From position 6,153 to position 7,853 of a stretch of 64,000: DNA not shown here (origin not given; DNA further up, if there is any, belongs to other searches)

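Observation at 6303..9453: Translationally coupled hydantoinase - asparaginase - isochorismatase-like hydrolase triad without a carbamoylase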

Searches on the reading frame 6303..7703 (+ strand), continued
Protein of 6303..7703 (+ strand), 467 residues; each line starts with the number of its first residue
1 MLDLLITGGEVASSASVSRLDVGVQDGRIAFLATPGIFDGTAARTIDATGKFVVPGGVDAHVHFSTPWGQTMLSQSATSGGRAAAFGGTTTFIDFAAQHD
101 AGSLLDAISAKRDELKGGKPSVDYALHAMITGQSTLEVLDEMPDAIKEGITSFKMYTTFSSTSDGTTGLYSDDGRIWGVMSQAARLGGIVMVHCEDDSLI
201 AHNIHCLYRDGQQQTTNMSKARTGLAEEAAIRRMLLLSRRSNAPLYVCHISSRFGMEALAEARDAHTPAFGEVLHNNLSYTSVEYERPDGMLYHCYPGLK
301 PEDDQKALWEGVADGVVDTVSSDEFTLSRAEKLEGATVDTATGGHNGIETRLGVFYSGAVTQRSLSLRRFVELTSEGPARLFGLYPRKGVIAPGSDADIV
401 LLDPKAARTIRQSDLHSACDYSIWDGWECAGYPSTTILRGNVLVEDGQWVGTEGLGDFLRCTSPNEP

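Call 25: search_solved_structures(query=window:6303-7703:+, max_evalue=1e-20)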
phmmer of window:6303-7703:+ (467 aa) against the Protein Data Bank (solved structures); distinct sequences matched with E-value up to 1e-20: 50.
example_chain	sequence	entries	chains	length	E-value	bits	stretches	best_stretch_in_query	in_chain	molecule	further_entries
1nfg_A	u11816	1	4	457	3.5e-80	273.6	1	2-460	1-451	D-hydantoinase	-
1yny_A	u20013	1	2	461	1.5e-72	248.4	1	6-466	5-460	D-Hydantoinase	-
4kir_A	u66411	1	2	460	1.8e-72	248.2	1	6-466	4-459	D-hydantoinase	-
4kqn_A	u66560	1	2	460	3.5e-72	247.2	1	6-463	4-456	D-hydantoinase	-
1k1d_A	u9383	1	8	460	2.4e-69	237.8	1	5-460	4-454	D-hydantoinase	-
3sfw_A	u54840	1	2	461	1.9e-68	234.9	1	7-461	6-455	Dihydropyrimidinase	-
4tqt_A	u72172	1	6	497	1.8e-66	228.4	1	5-460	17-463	D-hydantoinase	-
1gkp_A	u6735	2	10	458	2.3e-64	221.5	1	4-460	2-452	HYDANTOINASE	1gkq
4gz7_A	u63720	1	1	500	4.3e-63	217.2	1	3-460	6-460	dihydropyrimidinase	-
4h00_A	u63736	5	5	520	5e-63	217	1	3-460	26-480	dihydropyrimidinase | Chromosome 8 SCAF14545, whole genome shotgun sequence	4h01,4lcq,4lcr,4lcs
3dc8_A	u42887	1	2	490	1e-62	216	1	4-460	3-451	Dihydropyrimidinase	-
2vr2_A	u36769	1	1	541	9.7e-62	212.8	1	4-459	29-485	DIHYDROPYRIMIDINASE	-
5ykd_A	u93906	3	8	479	6.2e-61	210.1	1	3-459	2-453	D-hydantoinase/dihydropyrimidinase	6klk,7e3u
5e5c_A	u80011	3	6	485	6.5e-61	210.1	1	3-459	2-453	D-hydantoinase/dihydropyrimidinase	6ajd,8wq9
4cns_A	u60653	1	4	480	1.8e-59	205.3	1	4-462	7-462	DIHYDROPYRIMIDINASE-LIKE 3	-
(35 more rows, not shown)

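Call 29: search_solved_structures(query=window:6303-7703:+, max_evalue=1e-60, show_alignments=5)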
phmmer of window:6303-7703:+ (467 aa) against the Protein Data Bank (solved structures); distinct sequences matched with E-value up to 1e-60: 14.
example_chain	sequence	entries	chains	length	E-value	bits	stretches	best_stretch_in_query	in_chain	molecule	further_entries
1nfg_A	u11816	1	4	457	3.5e-80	273.6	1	2-460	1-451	D-hydantoinase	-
1yny_A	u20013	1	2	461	1.5e-72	248.4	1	6-466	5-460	D-Hydantoinase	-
4kir_A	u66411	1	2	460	1.8e-72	248.2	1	6-466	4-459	D-hydantoinase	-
4kqn_A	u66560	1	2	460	3.5e-72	247.2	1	6-463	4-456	D-hydantoinase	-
1k1d_A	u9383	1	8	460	2.4e-69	237.8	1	5-460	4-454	D-hydantoinase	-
3sfw_A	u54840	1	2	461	1.9e-68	234.9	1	7-461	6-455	Dihydropyrimidinase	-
4tqt_A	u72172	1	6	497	1.8e-66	228.4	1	5-460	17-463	D-hydantoinase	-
1gkp_A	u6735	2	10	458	2.3e-64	221.5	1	4-460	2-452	HYDANTOINASE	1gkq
4gz7_A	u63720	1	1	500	4.3e-63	217.2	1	3-460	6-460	dihydropyrimidinase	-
4h00_A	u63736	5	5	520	5e-63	217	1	3-460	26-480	dihydropyrimidinase | Chromosome 8 SCAF14545, whole genome shotgun sequence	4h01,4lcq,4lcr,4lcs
3dc8_A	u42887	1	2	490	1e-62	216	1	4-460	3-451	Dihydropyrimidinase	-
2vr2_A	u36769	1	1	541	9.7e-62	212.8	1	4-459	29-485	DIHYDROPYRIMIDINASE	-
5ykd_A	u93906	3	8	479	6.2e-61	210.1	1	3-459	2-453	D-hydantoinase/dihydropyrimidinase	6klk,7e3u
5e5c_A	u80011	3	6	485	6.5e-61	210.1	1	3-459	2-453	D-hydantoinase/dihydropyrimidinase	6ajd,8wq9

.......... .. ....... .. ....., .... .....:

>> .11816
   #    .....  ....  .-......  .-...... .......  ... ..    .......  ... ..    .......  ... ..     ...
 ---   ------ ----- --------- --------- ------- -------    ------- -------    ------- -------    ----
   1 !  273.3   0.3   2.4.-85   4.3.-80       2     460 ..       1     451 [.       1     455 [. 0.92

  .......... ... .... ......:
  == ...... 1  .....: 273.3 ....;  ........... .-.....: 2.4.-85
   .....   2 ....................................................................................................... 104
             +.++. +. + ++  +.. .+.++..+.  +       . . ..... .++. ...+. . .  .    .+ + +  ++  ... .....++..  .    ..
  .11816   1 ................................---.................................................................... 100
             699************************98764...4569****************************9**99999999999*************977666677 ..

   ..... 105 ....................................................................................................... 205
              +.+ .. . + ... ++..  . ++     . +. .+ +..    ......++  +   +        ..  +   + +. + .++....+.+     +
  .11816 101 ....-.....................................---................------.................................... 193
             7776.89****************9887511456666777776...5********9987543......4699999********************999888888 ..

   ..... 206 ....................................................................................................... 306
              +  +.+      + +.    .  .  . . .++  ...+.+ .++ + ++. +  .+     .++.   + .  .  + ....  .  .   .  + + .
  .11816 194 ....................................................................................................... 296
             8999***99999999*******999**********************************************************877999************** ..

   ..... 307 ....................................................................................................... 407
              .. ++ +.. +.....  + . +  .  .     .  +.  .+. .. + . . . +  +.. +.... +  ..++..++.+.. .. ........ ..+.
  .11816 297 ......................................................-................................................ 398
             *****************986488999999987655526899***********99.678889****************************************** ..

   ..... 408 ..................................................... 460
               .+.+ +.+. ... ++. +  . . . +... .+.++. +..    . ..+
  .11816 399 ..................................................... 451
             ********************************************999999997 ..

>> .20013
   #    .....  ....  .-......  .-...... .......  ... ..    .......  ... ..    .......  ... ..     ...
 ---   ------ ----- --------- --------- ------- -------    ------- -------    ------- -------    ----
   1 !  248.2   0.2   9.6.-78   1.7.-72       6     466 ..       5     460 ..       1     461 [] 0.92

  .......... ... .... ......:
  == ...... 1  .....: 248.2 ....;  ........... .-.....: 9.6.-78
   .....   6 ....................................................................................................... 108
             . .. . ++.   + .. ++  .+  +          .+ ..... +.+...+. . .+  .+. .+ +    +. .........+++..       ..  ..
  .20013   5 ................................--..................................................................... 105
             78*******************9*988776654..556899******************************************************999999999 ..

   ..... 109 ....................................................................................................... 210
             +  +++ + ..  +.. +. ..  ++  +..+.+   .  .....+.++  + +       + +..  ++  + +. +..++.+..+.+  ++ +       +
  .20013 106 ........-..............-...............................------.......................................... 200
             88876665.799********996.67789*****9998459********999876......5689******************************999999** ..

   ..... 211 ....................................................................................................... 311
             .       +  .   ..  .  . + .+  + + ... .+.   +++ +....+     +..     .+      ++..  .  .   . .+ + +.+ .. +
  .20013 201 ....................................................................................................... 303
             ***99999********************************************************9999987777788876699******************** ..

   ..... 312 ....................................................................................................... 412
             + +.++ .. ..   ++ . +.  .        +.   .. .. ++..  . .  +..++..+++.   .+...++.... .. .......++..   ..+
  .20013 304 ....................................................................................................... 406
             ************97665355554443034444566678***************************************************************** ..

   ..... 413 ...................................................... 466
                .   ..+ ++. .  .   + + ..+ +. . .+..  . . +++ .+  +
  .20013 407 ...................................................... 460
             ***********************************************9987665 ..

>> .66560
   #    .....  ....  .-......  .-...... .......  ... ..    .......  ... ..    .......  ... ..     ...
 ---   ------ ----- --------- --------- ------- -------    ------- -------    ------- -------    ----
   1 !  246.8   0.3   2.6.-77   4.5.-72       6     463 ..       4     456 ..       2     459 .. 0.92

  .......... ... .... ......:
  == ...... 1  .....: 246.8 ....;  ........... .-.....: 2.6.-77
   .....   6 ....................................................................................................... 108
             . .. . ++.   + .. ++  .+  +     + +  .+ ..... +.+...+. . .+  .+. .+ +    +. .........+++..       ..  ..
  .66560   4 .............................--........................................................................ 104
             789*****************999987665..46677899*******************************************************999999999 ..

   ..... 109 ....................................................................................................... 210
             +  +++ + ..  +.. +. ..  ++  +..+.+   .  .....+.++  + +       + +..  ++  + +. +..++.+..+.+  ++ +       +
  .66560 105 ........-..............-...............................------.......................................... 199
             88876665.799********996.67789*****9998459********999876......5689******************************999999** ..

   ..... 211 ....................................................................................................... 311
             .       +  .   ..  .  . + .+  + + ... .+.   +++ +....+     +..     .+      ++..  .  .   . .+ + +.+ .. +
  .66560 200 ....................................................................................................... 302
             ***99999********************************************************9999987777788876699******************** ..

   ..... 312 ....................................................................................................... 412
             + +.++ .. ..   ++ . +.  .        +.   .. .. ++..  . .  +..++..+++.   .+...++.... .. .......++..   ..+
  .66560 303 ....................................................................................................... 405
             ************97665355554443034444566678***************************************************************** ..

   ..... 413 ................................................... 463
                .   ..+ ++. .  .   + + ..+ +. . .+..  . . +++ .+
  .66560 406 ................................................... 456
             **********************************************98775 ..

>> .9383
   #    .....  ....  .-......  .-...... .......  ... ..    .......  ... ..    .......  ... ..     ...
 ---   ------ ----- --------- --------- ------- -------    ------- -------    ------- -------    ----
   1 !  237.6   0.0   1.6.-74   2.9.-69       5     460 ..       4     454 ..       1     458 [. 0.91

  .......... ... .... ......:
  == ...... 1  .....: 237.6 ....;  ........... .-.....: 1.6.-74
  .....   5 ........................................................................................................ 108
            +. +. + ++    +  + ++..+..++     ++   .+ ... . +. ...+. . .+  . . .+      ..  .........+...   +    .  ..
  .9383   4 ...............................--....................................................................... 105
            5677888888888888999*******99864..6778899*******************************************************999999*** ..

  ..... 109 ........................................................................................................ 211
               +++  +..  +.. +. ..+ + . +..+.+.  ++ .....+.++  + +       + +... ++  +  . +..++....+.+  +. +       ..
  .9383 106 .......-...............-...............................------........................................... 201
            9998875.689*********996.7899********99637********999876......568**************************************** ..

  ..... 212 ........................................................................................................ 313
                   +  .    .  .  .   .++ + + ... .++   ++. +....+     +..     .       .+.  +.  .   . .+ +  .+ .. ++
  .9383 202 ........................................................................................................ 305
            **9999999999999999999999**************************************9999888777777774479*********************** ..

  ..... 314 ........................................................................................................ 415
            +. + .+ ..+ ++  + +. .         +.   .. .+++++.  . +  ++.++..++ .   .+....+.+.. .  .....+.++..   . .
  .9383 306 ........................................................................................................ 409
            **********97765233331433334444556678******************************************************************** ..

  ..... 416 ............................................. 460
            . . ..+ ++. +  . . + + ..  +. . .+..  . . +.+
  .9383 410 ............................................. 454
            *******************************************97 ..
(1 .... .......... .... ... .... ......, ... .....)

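Call 50: search_protein_families(library=pfam, proteins=[L010:7460-8212:-, L010:8212-9867:+, L010:11407-12090:+, L010:12093-13295:+, L010:13298-14446:+, L010:14836-16011:+, L010:16011-16976:+, L010:16997-18289:+, L010:18296-19459:+, L010:19619-20485:+])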
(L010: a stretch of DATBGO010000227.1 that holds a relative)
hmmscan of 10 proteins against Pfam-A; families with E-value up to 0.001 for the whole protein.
L010:7460-8212:- (251 aa): 3 families
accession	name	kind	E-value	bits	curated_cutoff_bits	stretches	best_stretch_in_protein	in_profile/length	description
PF18029.7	Glyoxalase_6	-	2.2e-53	179.8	23.6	2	14-126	2-106/106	Glyoxalase-like domain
PF21701.3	GLOD4_C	-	0.00012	22.6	27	0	228-247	38-57/66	Glyoxalasedomain-containing protein 4-like, C-terminal domain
PF00903.31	Glyoxalase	-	0.00024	21.9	20.6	0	10-124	1-120/121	Glyoxalase/Bleomycin resistance protein/Dioxygenase superfamily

L010:8212-9867:+ (552 aa): 1 family
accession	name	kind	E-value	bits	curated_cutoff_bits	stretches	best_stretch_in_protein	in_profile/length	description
PF02133.21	Transp_cyt_pur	-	3.4e-09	36.5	23.5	1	104-471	28-418/440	Permease for cytosine/purines, uracil, thiamine, allantoin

L010:11407-12090:+ (228 aa): 1 family
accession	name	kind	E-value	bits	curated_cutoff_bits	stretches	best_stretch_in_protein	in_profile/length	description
PF00857.26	Isochorismatase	-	7.6e-35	121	27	1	24-216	2-174/175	Isochorismatase domain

L010:12093-13295:+ (401 aa): 1 family
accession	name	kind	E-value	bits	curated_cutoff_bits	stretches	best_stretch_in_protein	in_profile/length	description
PF02515.22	CoA_transf_3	-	1.4e-124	416.4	23.3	1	7-377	1-366/366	CoA-transferase family III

L010:13298-14446:+ (383 aa): 1 family
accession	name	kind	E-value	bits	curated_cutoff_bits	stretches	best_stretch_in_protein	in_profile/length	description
PF22691.2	Thiolase_C_1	-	1.6e-35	122.4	28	1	250-366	18-133/144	Thiolase C-terminal domain-like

L010:14836-16011:+ (392 aa): 1 family
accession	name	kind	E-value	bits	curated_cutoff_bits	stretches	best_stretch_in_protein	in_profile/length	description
PF07690.21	MFS_1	-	3.3e-29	102.3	33.4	2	19-234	6-227/347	Major Facilitator Superfamily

L010:16011-16976:+ (322 aa): 2 families
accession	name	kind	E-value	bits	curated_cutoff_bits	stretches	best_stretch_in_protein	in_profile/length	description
PF01380.27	SIS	-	2.1e-13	50.7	25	1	168-291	2-128/131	SIS domain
PF01418.23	HTH_6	-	1.7e-12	47.6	28.3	1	44-113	4-73/77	Helix-turn-helix domain, rpiR family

L010:16997-18289:+ (431 aa): 3 families
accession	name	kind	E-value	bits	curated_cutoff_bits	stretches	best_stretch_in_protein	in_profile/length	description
PF00464.25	SHMT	-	4.2e-127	424.5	27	1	18-393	3-399/399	Serine hydroxymethyltransferase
PF00155.27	Aminotran_1_2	-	1.7e-10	41.1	19.7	1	90-353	51-332/361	Aminotransferase class I and II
PF01212.27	Beta_elim_lyase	-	1.2e-05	25.2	27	1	91-317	42-238/288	Beta-eliminating lyase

L010:18296-19459:+ (388 aa): 2 families
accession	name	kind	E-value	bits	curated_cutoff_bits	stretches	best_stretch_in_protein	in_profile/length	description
PF01168.26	Ala_racemase_N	-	6.2e-44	150.7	24.1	1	17-241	1-220/220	Alanine racemase, N-terminal domain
PF00842.27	Ala_racemase_C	-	1e-15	57.9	25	1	258-377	4-127/127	Alanine racemase, C-terminal domain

L010:19619-20485:+ (289 aa): 1 family
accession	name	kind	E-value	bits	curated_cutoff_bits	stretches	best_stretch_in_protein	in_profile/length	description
PF18013.6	Phage_lysozyme2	-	1.6e-17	64.4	28.2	1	165-284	2-137/140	Phage tail lysozyme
